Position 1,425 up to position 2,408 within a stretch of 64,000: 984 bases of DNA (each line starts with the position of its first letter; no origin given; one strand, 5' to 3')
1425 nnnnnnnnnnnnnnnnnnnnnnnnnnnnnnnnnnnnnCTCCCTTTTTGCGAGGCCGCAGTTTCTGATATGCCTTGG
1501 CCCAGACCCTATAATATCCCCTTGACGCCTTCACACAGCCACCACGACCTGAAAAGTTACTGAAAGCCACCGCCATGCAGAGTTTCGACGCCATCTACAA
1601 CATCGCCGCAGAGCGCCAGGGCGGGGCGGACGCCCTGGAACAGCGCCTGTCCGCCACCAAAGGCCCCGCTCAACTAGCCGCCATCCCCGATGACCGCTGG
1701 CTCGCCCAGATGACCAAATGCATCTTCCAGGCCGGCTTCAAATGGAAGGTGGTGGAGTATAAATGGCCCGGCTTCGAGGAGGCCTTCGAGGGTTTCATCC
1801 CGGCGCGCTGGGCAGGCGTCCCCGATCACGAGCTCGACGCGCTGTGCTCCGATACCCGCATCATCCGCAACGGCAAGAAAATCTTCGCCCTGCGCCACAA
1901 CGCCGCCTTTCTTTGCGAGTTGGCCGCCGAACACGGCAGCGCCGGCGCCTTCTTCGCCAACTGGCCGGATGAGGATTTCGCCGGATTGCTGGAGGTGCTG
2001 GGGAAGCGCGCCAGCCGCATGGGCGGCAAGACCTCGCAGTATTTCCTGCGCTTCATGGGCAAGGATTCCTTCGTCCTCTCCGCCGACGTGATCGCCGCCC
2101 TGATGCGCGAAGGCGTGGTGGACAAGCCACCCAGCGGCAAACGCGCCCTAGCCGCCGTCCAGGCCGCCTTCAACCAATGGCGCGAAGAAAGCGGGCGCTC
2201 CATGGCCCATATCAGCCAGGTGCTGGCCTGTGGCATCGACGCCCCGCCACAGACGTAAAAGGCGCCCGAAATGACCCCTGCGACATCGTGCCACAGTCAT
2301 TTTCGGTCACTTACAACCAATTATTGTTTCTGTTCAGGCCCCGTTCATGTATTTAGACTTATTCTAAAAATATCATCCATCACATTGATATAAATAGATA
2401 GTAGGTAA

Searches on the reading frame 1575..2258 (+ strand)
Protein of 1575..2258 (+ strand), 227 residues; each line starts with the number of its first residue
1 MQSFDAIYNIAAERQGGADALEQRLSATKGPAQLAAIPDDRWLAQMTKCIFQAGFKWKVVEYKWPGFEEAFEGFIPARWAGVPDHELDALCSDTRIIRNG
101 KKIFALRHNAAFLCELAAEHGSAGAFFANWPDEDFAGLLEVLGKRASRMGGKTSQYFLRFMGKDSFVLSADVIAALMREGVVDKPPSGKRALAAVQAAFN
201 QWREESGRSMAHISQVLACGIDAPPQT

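Call 31: find_encoding_contigs(protein=window:1575-2258:+, flank=10000, max_places=3)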
Protein window:1575-2258:+ (227 aa): 24 contigs read that carry it; 3 places shown.
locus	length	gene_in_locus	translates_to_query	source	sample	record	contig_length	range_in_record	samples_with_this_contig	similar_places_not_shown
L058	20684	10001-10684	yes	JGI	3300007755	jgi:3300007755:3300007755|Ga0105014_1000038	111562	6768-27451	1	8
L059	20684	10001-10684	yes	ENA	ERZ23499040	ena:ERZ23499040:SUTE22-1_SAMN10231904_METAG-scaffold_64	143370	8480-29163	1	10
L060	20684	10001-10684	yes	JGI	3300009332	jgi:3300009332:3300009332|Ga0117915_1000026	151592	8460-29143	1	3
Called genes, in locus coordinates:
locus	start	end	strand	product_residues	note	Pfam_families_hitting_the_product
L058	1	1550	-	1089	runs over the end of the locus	PF25596:CPSase_L_D1, PF02786:CPSase_L_D2, PF02787:CPSase_L_D3, PF25596:CPSase_L_D1, PF02222:ATP-grasp, PF02655:ATP-grasp_3 (weak), PF02786:CPSase_L_D2, PF02142:MGS, +4 more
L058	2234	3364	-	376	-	PF00988:CPSase_sm_chain, PF00117:GATase, PF07722:Peptidase_C26 (weak)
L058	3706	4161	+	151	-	PF09424:YqeY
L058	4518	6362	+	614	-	PF01807:Zn_ribbon_DnaG, PF08275:DNAG_N, PF01751:Toprim, PF13155:Toprim_2, PF13662:Toprim_4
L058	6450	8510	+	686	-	PF03979:Sigma70_r1_1, PF00140:Sigma70_r1_2, PF04546:Sigma70_ner, PF04542:Sigma70_r2, PF04539:Sigma70_r3, PF04545:Sigma70_r4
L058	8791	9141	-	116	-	PF07862:Nif11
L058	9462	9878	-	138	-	PF04828:GFA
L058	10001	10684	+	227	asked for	PF03352:Adenine_glyco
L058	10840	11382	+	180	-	PF00578:AhpC-TSA, PF08534:Redoxin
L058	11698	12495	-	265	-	PF00669:Flagellin_N (weak)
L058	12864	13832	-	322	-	PF01370:Epimerase, PF04321:RmlD_sub_bind (weak), PF16363:GDP_Man_Dehyd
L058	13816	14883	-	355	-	PF01370:Epimerase, PF04321:RmlD_sub_bind (weak), PF16363:GDP_Man_Dehyd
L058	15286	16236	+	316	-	-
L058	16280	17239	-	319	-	PF00288:GHMP_kinases_N, PF08544:GHMP_kinases_C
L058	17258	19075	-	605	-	PF12569:NatA_aux_su (faint), PF13429:TPR_15 (faint), PF20308:TPR-S (faint), PF25064:ARM_TT21_5th (faint), PF09976:TPR_21 (weak), PF13432:TPR_16, PF13371:TPR_9 (weak), PF14559:TPR_19 (weak), +11 more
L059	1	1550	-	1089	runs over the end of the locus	PF25596:CPSase_L_D1, PF02786:CPSase_L_D2, PF02787:CPSase_L_D3, PF25596:CPSase_L_D1, PF02222:ATP-grasp, PF02655:ATP-grasp_3 (weak), PF02786:CPSase_L_D2, PF02142:MGS, +4 more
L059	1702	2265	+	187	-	-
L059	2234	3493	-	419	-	PF00988:CPSase_sm_chain, PF00117:GATase, PF07722:Peptidase_C26 (weak)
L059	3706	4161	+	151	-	PF09424:YqeY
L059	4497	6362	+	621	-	PF01807:Zn_ribbon_DnaG, PF08275:DNAG_N, PF01751:Toprim, PF13155:Toprim_2, PF13662:Toprim_4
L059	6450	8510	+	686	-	PF03979:Sigma70_r1_1, PF00140:Sigma70_r1_2, PF04546:Sigma70_ner, PF04542:Sigma70_r2, PF04539:Sigma70_r3, PF04545:Sigma70_r4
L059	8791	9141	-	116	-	PF07862:Nif11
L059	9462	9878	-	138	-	PF04828:GFA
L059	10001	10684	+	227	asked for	PF03352:Adenine_glyco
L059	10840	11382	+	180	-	PF00578:AhpC-TSA, PF08534:Redoxin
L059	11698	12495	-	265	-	PF00669:Flagellin_N (weak)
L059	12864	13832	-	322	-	PF01370:Epimerase, PF04321:RmlD_sub_bind (weak), PF16363:GDP_Man_Dehyd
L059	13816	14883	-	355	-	PF01370:Epimerase, PF04321:RmlD_sub_bind (weak), PF16363:GDP_Man_Dehyd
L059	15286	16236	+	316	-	-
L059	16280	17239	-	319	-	PF00288:GHMP_kinases_N, PF08544:GHMP_kinases_C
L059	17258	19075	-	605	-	PF12569:NatA_aux_su (faint), PF13429:TPR_15 (faint), PF20308:TPR-S (faint), PF25064:ARM_TT21_5th (faint), PF09976:TPR_21 (weak), PF13432:TPR_16, PF13371:TPR_9 (weak), PF14559:TPR_19 (weak), +11 more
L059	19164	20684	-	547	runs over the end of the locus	PF00890:FAD_binding_2 (faint), PF01266:DAO (faint), PF01946:Thi4 (faint), PF13450:NAD_binding_8 (weak), PF21162:ETFQO_UQ-bd, PF05187:Fer4_ETF_QO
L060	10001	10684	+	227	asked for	PF03352:Adenine_glyco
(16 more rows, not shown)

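Call 60: find_homologous_proteins(query=L059:6450-8510:+, max_evalue=1e-100)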
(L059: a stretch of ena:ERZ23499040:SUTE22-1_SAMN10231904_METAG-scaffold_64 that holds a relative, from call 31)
Query L059:6450-8510:+ (686 aa): 8000 proteins with E <= 1e-100 among 8000 candidates; the best 120 are listed.
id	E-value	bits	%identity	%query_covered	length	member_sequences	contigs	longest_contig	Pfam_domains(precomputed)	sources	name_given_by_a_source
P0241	0.0e+0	1487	100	100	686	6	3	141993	PF04546.20,PF04545.23,PF00140.26,PF03979.20,PF04542.21,PF04539.23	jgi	-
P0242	0.0e+0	1403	94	100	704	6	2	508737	PF04546.20,PF04545.23,PF00140.26,PF03979.20,PF04542.21,PF04539.23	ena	-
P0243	0.0e+0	1342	91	100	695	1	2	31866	PF04546.20,PF04545.23,PF00140.26,PF03979.20,PF04542.21,PF04539.23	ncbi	-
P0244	0.0e+0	1340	90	100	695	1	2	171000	PF04546.20,PF04545.23,PF00140.26,PF03979.20,PF04542.21,PF04539.23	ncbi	-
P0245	0.0e+0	1291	88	100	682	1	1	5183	PF04546.20,PF04545.23,PF00140.26,PF03979.20,PF04542.21,PF04539.23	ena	-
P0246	0.0e+0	1291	88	100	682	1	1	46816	PF04546.20,PF04545.23,PF00140.26,PF03979.20,PF04542.21,PF04539.23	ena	-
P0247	0.0e+0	1290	86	100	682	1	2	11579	PF04546.20,PF04545.23,PF00140.26,PF03979.20,PF04542.21,PF04539.23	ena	-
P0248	0.0e+0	1289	86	100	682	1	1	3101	PF04546.20,PF04545.23,PF00140.26,PF03979.20,PF04542.21,PF04539.23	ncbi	-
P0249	0.0e+0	1288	87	100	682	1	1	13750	PF04546.20,PF04545.23,PF00140.26,PF03979.20,PF04542.21,PF04539.23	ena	-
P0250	0.0e+0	1288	87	100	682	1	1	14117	PF04546.20,PF04545.23,PF00140.26,PF03979.20,PF04542.21,PF04539.23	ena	-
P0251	0.0e+0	1286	87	100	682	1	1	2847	PF04546.20,PF04545.23,PF00140.26,PF03979.20,PF04542.21,PF04539.23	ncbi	-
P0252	0.0e+0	1286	86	100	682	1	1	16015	PF04546.20,PF04545.23,PF00140.26,PF03979.20,PF04542.21,PF04539.23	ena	-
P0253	0.0e+0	1285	87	100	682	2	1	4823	PF04546.20,PF04545.23,PF00140.26,PF03979.20,PF04542.21,PF04539.23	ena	-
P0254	0.0e+0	1285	87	100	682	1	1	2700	PF04546.20,PF04545.23,PF00140.26,PF03979.20,PF04542.21,PF04539.23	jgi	jgi:RNA polymerase primary sigma factor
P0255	0.0e+0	1284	86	100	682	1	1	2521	PF04546.20,PF04545.23,PF00140.26,PF03979.20,PF04542.21,PF04539.23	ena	-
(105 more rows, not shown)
